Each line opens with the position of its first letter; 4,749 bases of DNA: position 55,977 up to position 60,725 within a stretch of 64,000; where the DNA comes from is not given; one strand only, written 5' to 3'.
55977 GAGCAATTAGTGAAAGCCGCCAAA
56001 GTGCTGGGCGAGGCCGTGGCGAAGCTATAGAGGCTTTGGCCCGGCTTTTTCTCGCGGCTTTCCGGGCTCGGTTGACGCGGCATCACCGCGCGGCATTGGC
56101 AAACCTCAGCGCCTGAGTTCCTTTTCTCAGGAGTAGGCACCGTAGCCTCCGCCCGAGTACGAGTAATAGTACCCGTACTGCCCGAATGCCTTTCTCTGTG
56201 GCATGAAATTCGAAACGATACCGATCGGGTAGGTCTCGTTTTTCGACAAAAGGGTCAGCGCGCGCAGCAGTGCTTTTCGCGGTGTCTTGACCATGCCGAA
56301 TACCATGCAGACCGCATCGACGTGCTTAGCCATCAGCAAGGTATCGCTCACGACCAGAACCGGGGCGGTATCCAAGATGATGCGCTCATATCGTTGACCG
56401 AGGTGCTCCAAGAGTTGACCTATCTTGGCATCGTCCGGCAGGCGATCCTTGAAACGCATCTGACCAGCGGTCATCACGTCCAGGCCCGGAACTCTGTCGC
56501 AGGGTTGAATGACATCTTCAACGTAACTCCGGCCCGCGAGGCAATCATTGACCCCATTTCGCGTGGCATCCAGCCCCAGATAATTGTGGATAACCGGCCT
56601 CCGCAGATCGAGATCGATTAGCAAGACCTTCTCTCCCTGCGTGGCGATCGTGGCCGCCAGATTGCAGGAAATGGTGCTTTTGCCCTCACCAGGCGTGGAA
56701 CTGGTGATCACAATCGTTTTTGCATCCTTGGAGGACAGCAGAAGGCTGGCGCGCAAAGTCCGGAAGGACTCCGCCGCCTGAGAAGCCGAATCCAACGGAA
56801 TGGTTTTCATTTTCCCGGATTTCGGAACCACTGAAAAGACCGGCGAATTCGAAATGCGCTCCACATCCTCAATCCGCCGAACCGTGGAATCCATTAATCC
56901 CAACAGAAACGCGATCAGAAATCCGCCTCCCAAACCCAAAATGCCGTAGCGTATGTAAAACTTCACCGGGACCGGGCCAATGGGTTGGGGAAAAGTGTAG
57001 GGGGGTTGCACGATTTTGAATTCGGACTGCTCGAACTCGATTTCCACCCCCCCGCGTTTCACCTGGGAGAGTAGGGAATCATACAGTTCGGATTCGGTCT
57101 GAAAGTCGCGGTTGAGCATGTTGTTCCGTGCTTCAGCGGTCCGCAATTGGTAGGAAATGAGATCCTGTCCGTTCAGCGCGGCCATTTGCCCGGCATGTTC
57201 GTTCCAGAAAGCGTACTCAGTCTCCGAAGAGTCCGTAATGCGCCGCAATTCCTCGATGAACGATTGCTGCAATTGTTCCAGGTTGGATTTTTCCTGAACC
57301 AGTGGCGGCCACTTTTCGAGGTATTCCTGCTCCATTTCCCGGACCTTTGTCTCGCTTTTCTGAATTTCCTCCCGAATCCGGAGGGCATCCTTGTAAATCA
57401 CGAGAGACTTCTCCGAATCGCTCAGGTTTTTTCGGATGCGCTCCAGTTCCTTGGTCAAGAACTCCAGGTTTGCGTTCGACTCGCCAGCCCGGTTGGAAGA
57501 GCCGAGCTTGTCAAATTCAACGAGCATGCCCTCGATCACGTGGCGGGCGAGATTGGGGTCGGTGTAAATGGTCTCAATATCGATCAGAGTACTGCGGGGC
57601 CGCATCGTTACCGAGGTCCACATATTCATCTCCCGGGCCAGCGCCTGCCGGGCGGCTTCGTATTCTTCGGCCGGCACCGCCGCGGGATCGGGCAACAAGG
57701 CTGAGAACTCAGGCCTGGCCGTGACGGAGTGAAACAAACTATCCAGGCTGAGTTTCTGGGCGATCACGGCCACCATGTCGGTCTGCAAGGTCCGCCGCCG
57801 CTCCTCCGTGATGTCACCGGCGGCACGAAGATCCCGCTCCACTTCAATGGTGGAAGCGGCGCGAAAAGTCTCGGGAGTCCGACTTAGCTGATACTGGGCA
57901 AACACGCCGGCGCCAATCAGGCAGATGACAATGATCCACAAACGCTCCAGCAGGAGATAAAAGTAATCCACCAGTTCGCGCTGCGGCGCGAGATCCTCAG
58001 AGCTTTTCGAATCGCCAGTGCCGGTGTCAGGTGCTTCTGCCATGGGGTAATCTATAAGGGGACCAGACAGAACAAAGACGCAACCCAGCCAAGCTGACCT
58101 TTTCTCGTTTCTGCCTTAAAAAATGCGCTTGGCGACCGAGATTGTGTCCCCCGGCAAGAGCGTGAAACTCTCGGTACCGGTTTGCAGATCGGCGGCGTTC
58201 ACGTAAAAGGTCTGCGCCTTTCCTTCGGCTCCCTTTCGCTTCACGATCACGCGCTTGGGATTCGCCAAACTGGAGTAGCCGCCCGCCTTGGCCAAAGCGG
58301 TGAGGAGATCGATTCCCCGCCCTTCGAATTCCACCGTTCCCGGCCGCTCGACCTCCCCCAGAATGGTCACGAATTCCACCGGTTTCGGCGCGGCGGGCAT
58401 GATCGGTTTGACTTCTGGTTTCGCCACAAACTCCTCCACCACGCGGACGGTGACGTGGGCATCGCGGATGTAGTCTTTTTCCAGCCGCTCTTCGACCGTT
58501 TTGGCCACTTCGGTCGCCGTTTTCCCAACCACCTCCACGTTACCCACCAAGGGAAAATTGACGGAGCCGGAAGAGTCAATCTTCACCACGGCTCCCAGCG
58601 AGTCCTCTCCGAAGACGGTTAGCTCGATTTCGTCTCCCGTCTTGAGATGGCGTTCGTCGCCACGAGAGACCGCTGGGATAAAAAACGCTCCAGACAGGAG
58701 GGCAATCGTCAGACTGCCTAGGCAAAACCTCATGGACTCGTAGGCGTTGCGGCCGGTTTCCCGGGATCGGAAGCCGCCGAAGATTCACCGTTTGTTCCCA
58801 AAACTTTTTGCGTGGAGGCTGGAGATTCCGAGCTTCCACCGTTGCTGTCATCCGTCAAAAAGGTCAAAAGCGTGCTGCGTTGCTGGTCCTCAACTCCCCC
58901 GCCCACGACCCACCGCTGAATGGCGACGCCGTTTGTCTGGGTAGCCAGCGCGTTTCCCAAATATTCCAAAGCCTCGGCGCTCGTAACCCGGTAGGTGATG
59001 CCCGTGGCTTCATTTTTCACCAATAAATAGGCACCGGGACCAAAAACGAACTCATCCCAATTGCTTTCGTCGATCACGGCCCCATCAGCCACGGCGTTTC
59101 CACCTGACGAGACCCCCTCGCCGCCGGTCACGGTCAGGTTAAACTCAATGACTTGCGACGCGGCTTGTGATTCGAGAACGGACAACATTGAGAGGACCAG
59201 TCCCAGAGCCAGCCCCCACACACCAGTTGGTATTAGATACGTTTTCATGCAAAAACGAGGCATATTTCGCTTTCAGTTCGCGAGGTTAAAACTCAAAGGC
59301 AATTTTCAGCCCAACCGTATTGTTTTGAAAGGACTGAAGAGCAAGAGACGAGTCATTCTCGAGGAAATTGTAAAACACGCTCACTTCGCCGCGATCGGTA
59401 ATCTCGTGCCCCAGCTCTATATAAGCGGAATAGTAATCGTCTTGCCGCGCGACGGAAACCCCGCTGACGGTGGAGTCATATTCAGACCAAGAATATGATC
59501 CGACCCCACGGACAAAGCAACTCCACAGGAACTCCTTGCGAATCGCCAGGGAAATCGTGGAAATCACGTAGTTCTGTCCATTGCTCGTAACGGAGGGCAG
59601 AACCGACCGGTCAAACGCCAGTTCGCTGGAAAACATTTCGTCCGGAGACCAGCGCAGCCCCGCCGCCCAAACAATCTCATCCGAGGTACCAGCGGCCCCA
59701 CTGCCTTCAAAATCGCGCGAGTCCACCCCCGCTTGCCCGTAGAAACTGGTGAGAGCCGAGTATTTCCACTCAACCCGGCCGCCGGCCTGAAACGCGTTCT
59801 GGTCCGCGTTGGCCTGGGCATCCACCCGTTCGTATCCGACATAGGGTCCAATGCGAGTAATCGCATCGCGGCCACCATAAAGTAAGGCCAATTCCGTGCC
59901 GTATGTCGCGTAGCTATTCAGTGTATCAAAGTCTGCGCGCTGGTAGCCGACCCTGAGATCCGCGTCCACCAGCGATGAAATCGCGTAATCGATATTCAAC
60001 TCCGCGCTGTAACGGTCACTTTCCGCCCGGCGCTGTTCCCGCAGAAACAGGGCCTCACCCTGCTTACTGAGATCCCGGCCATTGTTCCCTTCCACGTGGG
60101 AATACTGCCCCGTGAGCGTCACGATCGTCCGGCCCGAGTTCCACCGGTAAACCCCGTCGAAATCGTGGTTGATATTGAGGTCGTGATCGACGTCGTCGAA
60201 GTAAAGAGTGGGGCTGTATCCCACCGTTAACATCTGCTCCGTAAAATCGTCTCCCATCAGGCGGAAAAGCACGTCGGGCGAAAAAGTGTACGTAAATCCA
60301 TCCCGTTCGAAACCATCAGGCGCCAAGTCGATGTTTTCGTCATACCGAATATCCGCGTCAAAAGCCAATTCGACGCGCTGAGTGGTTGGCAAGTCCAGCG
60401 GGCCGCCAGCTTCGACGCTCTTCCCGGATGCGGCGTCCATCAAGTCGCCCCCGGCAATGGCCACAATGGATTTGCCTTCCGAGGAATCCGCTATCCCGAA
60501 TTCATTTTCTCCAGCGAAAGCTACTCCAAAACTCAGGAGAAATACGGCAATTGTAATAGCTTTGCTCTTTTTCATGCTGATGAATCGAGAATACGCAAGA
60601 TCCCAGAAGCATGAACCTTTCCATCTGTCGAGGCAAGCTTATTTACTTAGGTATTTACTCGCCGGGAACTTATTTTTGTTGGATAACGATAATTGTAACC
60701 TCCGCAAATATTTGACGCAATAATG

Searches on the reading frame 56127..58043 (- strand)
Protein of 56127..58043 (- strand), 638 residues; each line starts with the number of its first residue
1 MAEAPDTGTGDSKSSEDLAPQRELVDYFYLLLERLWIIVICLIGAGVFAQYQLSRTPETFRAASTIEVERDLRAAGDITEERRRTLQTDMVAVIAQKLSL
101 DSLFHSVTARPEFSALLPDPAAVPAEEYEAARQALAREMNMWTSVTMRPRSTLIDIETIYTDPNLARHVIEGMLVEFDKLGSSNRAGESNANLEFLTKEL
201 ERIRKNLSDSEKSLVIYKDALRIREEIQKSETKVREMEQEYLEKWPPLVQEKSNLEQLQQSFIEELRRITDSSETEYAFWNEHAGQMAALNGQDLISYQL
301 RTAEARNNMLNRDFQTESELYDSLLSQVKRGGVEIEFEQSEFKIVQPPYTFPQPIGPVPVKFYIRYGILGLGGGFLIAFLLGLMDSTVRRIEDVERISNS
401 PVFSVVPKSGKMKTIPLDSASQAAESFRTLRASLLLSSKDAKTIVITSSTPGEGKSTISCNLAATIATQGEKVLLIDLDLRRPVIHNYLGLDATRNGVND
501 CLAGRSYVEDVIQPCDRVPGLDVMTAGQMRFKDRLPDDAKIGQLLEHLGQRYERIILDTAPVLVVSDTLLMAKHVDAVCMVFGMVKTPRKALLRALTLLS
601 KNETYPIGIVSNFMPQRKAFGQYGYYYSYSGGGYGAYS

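Call 60: find_encoding_contigs(protein=window:56127-58043:-, flank=10000, max_places=3)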
Protein window:56127-58043:- (638 aa): no gene with exactly this product is on record in the collection.

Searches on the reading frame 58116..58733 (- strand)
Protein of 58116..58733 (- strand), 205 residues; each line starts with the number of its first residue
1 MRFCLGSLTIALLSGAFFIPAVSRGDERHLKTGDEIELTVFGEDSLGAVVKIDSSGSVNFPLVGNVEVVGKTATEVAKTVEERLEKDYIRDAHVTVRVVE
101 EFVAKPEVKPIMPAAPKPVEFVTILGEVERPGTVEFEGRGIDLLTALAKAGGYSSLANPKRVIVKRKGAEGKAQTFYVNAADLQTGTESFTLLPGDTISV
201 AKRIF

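Call 59: find_encoding_contigs(protein=window:58116-58733:-, flank=10000, max_places=3)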
Protein window:58116-58733:- (205 aa): no gene with exactly this product is on record in the collection.

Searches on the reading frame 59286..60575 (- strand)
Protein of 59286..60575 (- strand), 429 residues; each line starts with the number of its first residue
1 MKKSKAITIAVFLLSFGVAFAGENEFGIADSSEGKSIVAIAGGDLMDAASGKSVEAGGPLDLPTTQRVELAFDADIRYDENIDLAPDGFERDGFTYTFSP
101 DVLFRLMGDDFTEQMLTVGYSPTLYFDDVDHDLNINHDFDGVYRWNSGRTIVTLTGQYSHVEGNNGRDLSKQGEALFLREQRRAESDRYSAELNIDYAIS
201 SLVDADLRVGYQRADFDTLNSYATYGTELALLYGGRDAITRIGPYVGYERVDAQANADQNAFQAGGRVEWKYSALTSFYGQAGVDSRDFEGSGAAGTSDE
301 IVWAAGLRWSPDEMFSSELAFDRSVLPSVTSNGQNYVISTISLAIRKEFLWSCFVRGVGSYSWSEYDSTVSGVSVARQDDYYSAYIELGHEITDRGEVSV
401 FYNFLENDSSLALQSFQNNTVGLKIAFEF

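Call 36: find_encoding_contigs(protein=window:59286-60575:-, flank=10000, max_places=4)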
Protein window:59286-60575:- (429 aa): no gene with exactly this product is on record in the collection.
